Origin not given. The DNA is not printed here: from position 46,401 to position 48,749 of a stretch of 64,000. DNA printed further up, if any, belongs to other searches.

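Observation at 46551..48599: LacI repressor fused to a cytoplasmic copy of its own operon's solute-binding protein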

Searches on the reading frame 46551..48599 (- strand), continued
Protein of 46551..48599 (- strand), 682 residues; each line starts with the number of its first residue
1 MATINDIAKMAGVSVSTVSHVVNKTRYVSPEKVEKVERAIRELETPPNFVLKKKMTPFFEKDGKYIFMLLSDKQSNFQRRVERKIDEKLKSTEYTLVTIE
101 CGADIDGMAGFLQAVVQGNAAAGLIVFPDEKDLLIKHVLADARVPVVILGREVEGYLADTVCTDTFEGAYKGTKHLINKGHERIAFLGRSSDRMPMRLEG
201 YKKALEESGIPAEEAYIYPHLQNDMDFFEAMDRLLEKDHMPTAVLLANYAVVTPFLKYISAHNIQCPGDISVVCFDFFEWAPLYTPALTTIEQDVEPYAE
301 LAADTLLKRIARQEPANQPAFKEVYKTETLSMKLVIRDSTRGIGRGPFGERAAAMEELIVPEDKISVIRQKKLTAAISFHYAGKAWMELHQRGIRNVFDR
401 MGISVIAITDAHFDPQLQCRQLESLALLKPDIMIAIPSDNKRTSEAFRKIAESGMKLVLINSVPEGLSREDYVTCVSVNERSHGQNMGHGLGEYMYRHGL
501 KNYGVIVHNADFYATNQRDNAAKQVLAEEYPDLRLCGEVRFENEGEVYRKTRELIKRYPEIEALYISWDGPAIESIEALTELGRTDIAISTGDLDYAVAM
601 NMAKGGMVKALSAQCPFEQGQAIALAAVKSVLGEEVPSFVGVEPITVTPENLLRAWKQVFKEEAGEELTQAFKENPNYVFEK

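Call 62: search_protein_families(library=pfam, proteins=[P0189, P0202, P0216, P0255, P0167, P0175, P0179, P0165, P0145, P0215], max_evalue=0.0001)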
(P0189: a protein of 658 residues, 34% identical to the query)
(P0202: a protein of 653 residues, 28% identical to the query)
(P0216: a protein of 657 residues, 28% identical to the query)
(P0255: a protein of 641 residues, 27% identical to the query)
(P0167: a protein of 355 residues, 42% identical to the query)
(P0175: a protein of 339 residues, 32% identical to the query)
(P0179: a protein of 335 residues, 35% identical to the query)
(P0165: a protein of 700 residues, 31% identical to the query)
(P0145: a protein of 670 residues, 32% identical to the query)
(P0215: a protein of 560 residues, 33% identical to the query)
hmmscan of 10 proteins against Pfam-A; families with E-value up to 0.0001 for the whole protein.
P0189 (658 aa): 3 families
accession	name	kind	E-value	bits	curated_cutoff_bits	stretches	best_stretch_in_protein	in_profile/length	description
PF13407.12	Peripla_BP_4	-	5.9e-17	62.5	35.1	1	385-623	18-253/258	Periplasmic binding protein domain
PF00356.27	LacI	-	5.9e-15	55.2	27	1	3-44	1-42/46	Bacterial regulatory proteins, lacI family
PF13377.12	Peripla_BP_3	-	7.1e-12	46.2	26.5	1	174-310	2-139/167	Periplasmic binding protein-like domain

P0202 (653 aa): 4 families
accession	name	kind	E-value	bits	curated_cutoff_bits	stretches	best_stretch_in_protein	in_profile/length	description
PF13407.12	Peripla_BP_4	-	8e-19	68.6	35.1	1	363-620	3-257/258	Periplasmic binding protein domain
PF00356.27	LacI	-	1.1e-15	57.6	27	1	3-47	1-45/46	Bacterial regulatory proteins, lacI family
PF13377.12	Peripla_BP_3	-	4e-14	53.5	26.5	1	168-308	2-145/167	Periplasmic binding protein-like domain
PF00532.27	Peripla_BP_1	-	7.2e-10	39.2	22.2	1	136-266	81-211/281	Periplasmic binding proteins and sugar binding domain of LacI family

P0216 (657 aa): 3 families
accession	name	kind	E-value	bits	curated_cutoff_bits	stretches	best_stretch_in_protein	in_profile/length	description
PF13407.12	Peripla_BP_4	-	9.7e-21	74.9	35.1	1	357-616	1-257/258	Periplasmic binding protein domain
PF00356.27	LacI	-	1.2e-13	51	27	1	12-56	1-45/46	Bacterial regulatory proteins, lacI family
PF13377.12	Peripla_BP_3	-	5.7e-13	49.7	26.5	1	175-322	3-167/167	Periplasmic binding protein-like domain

P0255 (641 aa): 4 families
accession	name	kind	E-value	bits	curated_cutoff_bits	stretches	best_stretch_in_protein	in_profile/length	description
PF13407.12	Peripla_BP_4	-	6.7e-19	68.9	35.1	1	350-611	2-257/258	Periplasmic binding protein domain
PF13377.12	Peripla_BP_3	-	1.6e-16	61.2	26.5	1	165-284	2-131/167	Periplasmic binding protein-like domain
PF00356.27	LacI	-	1.8e-14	53.7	27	1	3-47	1-45/46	Bacterial regulatory proteins, lacI family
PF00532.27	Peripla_BP_1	-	7.2e-06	26.1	22.2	0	146-213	95-162/281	Periplasmic binding proteins and sugar binding domain of LacI family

P0167 (355 aa): 1 family
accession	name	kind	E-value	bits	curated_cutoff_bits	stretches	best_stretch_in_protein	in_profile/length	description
PF13407.12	Peripla_BP_4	-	8.6e-29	101.3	35.1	1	42-298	1-254/258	Periplasmic binding protein domain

P0175 (339 aa): 1 family
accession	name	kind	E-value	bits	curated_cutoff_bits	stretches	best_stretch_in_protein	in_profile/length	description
PF13407.12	Peripla_BP_4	-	9.8e-20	71.6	35.1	1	42-297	4-258/258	Periplasmic binding protein domain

P0179 (335 aa): 1 family
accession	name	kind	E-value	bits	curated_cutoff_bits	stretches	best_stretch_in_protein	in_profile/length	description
PF13407.12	Peripla_BP_4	-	1.5e-24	87.4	35.1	1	34-294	1-257/258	Periplasmic binding protein domain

P0165 (700 aa): 3 families
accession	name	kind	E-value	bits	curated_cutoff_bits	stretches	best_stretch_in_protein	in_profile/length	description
PF13407.12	Peripla_BP_4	-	1.4e-24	87.5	35.1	1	405-664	2-257/258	Periplasmic binding protein domain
PF00356.27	LacI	-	3.1e-15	56.1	27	1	7-50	1-44/46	Bacterial regulatory proteins, lacI family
PF13377.12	Peripla_BP_3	-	2.5e-12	47.6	26.5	1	177-299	4-133/167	Periplasmic binding protein-like domain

P0145 (670 aa): 4 families
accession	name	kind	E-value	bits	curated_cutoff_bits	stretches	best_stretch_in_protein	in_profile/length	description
PF13407.12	Peripla_BP_4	-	9.8e-30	104.4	35.1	1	377-635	1-257/258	Periplasmic binding protein domain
PF13377.12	Peripla_BP_3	-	4.3e-19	69.6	26.5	1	172-308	1-142/167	Periplasmic binding protein-like domain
PF00532.27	Peripla_BP_1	-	1.2e-15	58.2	22.2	1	152-311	92-261/281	Periplasmic binding proteins and sugar binding domain of LacI family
PF00356.27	LacI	-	4.7e-13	49.1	27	1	4-47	1-44/46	Bacterial regulatory proteins, lacI family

P0215 (560 aa): 4 families
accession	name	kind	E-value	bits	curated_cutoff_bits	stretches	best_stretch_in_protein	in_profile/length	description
PF13407.12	Peripla_BP_4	-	5.6e-18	65.9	35.1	1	273-525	7-256/258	Periplasmic binding protein domain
PF00356.27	LacI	-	1.2e-16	60.7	27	1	3-47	1-45/46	Bacterial regulatory proteins, lacI family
PF01381.28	HTH_3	-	7e-05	23.2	23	0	3-36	11-44/55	Helix-turn-helix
PF13377.12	Peripla_BP_3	-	8.6e-05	23.1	26.5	0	169-232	2-69/167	Periplasmic binding protein-like domain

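Call 63: find_encoding_contigs(protein=P0179, flank=4000, max_places=3)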
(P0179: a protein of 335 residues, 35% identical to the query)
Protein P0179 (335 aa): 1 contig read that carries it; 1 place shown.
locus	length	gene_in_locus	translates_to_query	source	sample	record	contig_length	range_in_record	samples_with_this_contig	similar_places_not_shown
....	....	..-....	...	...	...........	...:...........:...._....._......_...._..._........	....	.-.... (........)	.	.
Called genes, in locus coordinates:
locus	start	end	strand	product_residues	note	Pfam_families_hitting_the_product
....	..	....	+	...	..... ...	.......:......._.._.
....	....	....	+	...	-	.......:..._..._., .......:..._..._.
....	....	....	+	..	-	-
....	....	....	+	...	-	?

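Call 64: find_encoding_contigs(protein=P0221, flank=4000, max_places=3)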
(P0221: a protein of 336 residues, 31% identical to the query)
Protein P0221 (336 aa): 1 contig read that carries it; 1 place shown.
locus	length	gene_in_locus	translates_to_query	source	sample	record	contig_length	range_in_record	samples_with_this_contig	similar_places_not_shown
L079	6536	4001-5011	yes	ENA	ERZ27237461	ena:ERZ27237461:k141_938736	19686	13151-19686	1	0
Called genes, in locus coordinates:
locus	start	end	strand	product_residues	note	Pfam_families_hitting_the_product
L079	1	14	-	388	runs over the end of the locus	PF01408:GFO_IDH_MocA, PF02894:GFO_IDH_MocA_C, PF22725:GFO_IDH_MocA_C3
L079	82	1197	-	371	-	PF13407:Peripla_BP_4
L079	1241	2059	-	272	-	PF01261:AP_endonuc_2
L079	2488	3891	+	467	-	PF00480:ROK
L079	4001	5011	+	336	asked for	PF13407:Peripla_BP_4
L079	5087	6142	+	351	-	PF01261:AP_endonuc_2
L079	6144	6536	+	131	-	?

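Call 66: find_homologous_proteins(query=P0221, max_evalue=1e-20)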
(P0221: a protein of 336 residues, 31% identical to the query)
Query P0221 (336 aa): 1093 proteins with E <= 1e-20 among 8000 candidates; the best 120 are listed.
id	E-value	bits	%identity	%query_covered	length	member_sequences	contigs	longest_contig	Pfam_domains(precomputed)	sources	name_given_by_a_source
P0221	8.2e-214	727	100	100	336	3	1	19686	PF13407.13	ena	-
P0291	2.7e-196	669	91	100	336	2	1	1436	PF13407.13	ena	-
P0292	3.3e-187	640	88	100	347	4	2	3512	PF13407.13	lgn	-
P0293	9.4e-187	638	87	100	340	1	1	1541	PF13407.13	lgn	-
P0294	3.4e-173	593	82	97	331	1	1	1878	PF13407.13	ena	-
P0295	4.2e-151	521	72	98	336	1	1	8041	PF13407.13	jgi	jgi:ribose transport system substrate-binding protein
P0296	2.4e-141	489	71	98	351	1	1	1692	PF13407.13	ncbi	-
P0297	8.2e-138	477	68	97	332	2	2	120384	PF13407.13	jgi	jgi:ribose transport system substrate-binding protein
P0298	2.0e-137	476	67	97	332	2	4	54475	PF00532.28,PF13407.13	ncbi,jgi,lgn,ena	jgi:ribose transport system substrate-binding protein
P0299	6.9e-137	474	66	97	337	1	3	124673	PF13407.13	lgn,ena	-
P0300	3.6e-135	469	66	97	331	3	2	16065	PF13407.13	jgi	jgi:ribose transport system substrate-binding protein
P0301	1.6e-133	463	64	97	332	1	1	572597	PF13407.13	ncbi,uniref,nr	ncbi:substrate-binding domain-containing protein [Acidisoma cellulosilytica]|uniref:Substrate-bindin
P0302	1.5e-129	450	62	98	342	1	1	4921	PF13407.13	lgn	-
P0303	7.2e-129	448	62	98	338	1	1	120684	PF13407.13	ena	-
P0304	9.0e-128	444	62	98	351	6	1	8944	PF13407.13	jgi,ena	jgi:ribose transport system substrate-binding protein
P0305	3.0e-127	443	61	98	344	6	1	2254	PF13407.13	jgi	jgi:ribose transport system substrate-binding protein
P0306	9.6e-127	441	61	97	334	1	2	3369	PF13407.13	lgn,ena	-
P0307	4.3e-126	439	61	97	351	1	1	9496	PF13407.13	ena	-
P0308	7.4e-126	438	60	97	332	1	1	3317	PF13407.13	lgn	-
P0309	1.9e-125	437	61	98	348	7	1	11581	PF13407.13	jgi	jgi:ribose transport system substrate-binding protein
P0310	2.1e-125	436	60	98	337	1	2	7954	PF13407.13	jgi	jgi:ribose transport system substrate-binding protein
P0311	7.7e-125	435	60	98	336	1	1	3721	PF13407.13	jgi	jgi:ribose transport system substrate-binding protein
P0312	1.2e-124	434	60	98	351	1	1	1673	PF13407.13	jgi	-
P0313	6.0e-124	432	59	98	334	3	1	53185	PF13407.13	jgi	jgi:ribose transport system substrate-binding protein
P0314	7.0e-124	431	60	97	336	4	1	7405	PF13407.13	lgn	-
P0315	1.0e-123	431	59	98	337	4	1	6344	PF13407.13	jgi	-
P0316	1.3e-123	431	60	98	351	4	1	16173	PF13407.13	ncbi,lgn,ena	-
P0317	1.5e-123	430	59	98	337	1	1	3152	PF13407.13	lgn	-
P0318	4.8e-123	429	59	97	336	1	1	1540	PF13407.13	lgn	-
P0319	5.0e-123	429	59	98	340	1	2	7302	PF13407.13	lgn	-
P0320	5.9e-123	428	61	97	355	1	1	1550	PF13407.13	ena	-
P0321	1.0e-122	428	59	98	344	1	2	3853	PF13407.13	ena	-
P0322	3.3e-122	426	59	97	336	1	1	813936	PF13407.13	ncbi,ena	-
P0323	5.1e-122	425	60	98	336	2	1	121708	PF13407.13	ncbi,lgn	ncbi:MAG TPA: substrate-binding domain-containing protein [Magnetospirillaceae bacterium]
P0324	9.6e-122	424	58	98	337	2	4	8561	PF13407.13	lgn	-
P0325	1.1e-121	424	59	98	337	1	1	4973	PF13407.13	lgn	-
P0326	1.8e-121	424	60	97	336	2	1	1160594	PF13407.13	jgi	jgi:ribose transport system substrate-binding protein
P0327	2.4e-121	423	59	98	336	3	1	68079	PF13407.13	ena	-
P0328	2.9e-121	423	60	98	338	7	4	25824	PF13407.13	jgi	jgi:ribose transport system substrate-binding protein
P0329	3.5e-121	423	58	98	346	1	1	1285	PF13407.13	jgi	jgi:ribose transport system substrate-binding protein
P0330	1.1e-120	421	61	97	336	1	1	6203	PF13407.13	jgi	jgi:ribose transport system substrate-binding protein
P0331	1.3e-120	421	57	98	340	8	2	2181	PF13407.13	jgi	jgi:ribose transport system substrate-binding protein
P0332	1.5e-120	420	58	97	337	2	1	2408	PF13407.13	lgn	-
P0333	2.0e-120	420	58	97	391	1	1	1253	PF13407.13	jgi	jgi:ribose transport system substrate-binding protein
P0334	2.3e-120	420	61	97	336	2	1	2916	PF13407.13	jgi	jgi:ribose transport system substrate-binding protein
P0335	2.4e-120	420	58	97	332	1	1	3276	PF00532.28,PF13407.13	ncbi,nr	ncbi:MAG: substrate-binding domain-containing protein [Alphaproteobacteria bacterium]|nr:substrate-b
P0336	2.7e-120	420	58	98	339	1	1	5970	PF13407.13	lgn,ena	-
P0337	3.6e-120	419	58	98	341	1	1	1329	PF13407.13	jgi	jgi:ribose transport system substrate-binding protein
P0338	4.5e-120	419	58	98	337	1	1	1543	PF13407.13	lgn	-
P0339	4.8e-120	419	59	97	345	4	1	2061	PF13407.13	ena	-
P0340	5.2e-120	419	57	99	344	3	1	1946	PF13407.13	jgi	-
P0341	5.9e-120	419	60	97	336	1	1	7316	PF13407.13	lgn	-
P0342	6.8e-120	418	58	98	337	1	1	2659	PF13407.13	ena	-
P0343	7.1e-120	418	60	97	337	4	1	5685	PF13407.13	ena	-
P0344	8.8e-120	418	61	97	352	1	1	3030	PF13407.13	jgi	jgi:ribose transport system substrate-binding protein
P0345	1.2e-119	418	58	98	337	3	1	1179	PF13407.13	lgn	-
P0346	1.3e-119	417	58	98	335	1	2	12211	PF13407.13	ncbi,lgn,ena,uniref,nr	ncbi:substrate-binding domain-containing protein [Chelativorans intermedius]|uniref:Substrate-bindin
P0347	1.4e-119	417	57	98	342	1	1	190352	PF13407.13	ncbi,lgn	-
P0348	2.2e-119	417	57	98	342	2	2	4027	PF13407.13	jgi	jgi:ribose transport system substrate-binding protein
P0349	3.3e-119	416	59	97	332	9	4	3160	PF13407.13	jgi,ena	-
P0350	3.6e-119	416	59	97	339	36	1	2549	PF13407.13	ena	-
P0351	5.6e-119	415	59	98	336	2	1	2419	PF13407.13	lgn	-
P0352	6.0e-119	415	57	97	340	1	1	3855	PF13407.13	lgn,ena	-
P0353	6.2e-119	415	58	98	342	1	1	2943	PF13407.13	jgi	jgi:ribose transport system substrate-binding protein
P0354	6.8e-119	415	59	98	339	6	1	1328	PF13407.13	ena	-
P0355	6.9e-119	415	58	97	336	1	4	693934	PF13407.13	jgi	jgi:ribose transport system substrate-binding protein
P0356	8.4e-119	415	59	97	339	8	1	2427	PF13407.13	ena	-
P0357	8.9e-119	415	59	97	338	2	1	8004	PF13407.13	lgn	-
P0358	1.3e-118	414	56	96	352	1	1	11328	PF13407.13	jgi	jgi:ribose transport system substrate-binding protein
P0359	2.2e-118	413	58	98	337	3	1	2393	PF13407.13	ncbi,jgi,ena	-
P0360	2.5e-118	413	57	98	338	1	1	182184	PF13407.13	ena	-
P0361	3.0e-118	413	57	98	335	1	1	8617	PF13407.13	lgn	-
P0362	3.2e-118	413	56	97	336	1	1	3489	PF13407.13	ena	-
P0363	3.5e-118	413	58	98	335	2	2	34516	PF13407.13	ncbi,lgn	-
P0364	3.5e-118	413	60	96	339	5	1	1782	PF00532.28,PF13407.13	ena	-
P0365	4.9e-118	412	57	98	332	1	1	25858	PF13407.13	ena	-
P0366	5.4e-118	412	57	97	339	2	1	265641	PF13407.13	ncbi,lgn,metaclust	metaclust:status=active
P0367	5.9e-118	412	58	97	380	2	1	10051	PF13407.13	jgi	jgi:ribose transport system substrate-binding protein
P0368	6.1e-118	412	57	98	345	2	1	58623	PF13407.13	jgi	-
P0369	1.0e-117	411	57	97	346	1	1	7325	PF13407.13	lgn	-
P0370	1.0e-117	411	58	97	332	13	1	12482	PF00532.28,PF13407.13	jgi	jgi:ribose transport system substrate-binding protein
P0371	1.1e-117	411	57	97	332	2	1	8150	PF00532.28,PF13407.13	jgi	jgi:ribose transport system substrate-binding protein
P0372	1.1e-117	411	56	97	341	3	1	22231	PF13407.13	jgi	jgi:ribose transport system substrate-binding protein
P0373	1.1e-117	411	57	98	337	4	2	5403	PF13407.13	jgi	jgi:ribose transport system substrate-binding protein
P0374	1.2e-117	411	57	97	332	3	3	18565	PF00532.28,PF13407.13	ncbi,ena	-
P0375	1.2e-117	411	58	97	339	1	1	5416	PF13407.13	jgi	jgi:ribose transport system substrate-binding protein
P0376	1.4e-117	411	57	97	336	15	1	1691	PF13407.13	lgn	-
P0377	1.6e-117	411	57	97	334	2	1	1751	PF13407.13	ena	-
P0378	1.8e-117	410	57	97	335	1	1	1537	PF13407.13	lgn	-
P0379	1.8e-117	410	55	97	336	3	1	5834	PF13407.13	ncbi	-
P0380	1.9e-117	410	59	97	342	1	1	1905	PF13407.13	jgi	-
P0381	2.2e-117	410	57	98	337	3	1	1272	PF13407.13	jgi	jgi:ribose transport system substrate-binding protein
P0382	2.3e-117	410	58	98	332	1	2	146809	PF00532.28,PF13407.13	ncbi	-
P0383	2.4e-117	410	57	97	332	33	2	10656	PF00532.28,PF13407.13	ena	-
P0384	3.0e-117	410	57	98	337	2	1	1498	PF13407.13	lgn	-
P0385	3.4e-117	409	55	100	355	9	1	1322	PF13407.13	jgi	jgi:ribose transport system substrate-binding protein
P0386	3.6e-117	409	57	97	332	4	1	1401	PF00532.28,PF13407.13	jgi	jgi:ribose transport system substrate-binding protein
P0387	4.1e-117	409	57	97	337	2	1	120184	PF13407.13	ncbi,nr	ncbi:MAG: sugar ABC transporter substrate-binding protein [Mesorhizobium sp.]|nr:MAG: sugar ABC tran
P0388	4.3e-117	409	56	98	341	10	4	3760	PF13407.13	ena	-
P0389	4.3e-117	409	57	98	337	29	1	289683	PF13407.13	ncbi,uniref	ncbi:substrate-binding domain-containing protein [Mesorhizobium sp. M0085]|uniref:substrate-binding 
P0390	5.3e-117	409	55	97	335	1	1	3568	PF13407.13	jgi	-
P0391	5.4e-117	409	57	97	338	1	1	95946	PF13407.13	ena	-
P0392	5.7e-117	409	57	97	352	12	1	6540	PF13407.13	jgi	jgi:ribose transport system substrate-binding protein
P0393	5.7e-117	409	57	98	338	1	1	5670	PF13407.13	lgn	-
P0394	5.8e-117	409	57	98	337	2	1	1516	PF13407.13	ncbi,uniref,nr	ncbi:substrate-binding domain-containing protein [Mesorhizobium sp. B1-1-5]|uniref:substrate-binding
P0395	5.9e-117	409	57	97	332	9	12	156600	PF00532.28,PF13407.13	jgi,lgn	jgi:ribose transport system substrate-binding protein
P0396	6.0e-117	409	57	97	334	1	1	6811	PF13407.13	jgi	-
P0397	6.1e-117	409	58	97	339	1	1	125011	PF13407.13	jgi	jgi:ribose transport system substrate-binding protein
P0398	8.8e-117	408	57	97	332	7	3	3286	PF00532.28,PF13407.13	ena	-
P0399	1.1e-116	408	60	97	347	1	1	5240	PF13407.13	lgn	-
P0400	1.1e-116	408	56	97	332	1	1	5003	PF00532.28,PF13407.13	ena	-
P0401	1.7e-116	407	56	98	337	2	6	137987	PF13407.13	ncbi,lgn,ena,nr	ncbi:MAG: substrate-binding domain-containing protein [Bauldia sp.]|nr:substrate-binding domain-cont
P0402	2.0e-116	407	57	98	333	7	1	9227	PF13407.13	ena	-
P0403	2.1e-116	407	58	98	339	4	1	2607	PF13407.13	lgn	-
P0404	2.4e-116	407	59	97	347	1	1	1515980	PF13407.13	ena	-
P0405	2.5e-116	407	56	97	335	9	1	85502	PF13407.13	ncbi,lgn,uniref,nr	ncbi:substrate-binding domain-containing protein [Mesorhizobium sp. B3-1-6]|uniref:substrate-binding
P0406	2.7e-116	407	59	96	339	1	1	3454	PF13407.13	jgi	jgi:ribose transport system substrate-binding protein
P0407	3.3e-116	406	58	94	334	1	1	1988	PF13407.13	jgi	jgi:ribose transport system substrate-binding protein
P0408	7.5e-116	405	56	97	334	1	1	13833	PF13407.13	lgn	-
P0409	1.0e-115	405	60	94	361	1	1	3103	PF13407.13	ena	-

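Call 67: find_encoding_contigs(protein=P0301, flank=7000, max_places=2)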
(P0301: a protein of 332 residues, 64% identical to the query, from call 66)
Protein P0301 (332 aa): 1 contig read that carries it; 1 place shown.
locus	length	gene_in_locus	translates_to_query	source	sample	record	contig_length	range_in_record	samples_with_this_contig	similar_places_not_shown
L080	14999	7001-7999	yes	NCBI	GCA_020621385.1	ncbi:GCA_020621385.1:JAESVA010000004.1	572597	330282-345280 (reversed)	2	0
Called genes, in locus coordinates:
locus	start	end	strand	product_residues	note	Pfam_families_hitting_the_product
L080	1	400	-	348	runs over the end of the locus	PF02653:BPD_transp_2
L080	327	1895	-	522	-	PF00005:ABC_tran, PF02463:SMC_N (faint), PF13304:AAA_21 (faint), PF00005:ABC_tran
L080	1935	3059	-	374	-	PF13407:Peripla_BP_4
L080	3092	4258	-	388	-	PF01408:GFO_IDH_MocA, PF02894:GFO_IDH_MocA_C, PF22725:GFO_IDH_MocA_C3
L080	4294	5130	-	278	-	PF01261:AP_endonuc_2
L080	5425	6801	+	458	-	PF00480:ROK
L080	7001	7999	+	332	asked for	PF13407:Peripla_BP_4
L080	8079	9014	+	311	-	-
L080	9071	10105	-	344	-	PF00356:LacI, PF00532:Peripla_BP_1, PF13407:Peripla_BP_4, PF13377:Peripla_BP_3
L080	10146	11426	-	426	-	PF08013:GatZ_KbaZ-like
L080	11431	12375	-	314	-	PF00294:PfkB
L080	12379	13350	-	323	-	PF02653:BPD_transp_2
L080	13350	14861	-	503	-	PF00005:ABC_tran, PF13304:AAA_21 (faint), PF00005:ABC_tran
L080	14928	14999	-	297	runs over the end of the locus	PF00532:Peripla_BP_1, PF13407:Peripla_BP_4, PF13377:Peripla_BP_3 (weak)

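Call 68: find_encoding_contigs(protein=P0389, flank=7000, max_places=2)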
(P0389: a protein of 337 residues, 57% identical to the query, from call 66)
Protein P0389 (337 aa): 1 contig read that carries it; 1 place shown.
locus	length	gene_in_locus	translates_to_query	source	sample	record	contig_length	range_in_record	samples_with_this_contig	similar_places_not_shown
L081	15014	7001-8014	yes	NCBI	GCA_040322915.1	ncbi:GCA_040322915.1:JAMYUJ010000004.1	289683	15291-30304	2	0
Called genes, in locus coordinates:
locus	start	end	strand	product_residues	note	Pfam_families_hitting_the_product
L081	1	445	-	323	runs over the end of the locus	PF02653:BPD_transp_2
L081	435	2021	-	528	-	PF00005:ABC_tran, PF13304:AAA_21 (faint), PF00005:ABC_tran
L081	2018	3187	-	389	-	PF01408:GFO_IDH_MocA, PF02894:GFO_IDH_MocA_C, PF22725:GFO_IDH_MocA_C3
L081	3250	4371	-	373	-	PF13407:Peripla_BP_4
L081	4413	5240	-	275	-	PF01261:AP_endonuc_2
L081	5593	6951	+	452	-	PF00480:ROK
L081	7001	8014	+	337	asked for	PF13407:Peripla_BP_4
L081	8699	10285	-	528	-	PF00144:Beta-lactamase, PF11954:DUF3471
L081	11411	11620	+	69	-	-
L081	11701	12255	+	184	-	PF07603:Lcl_C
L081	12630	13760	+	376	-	-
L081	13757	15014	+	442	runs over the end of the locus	-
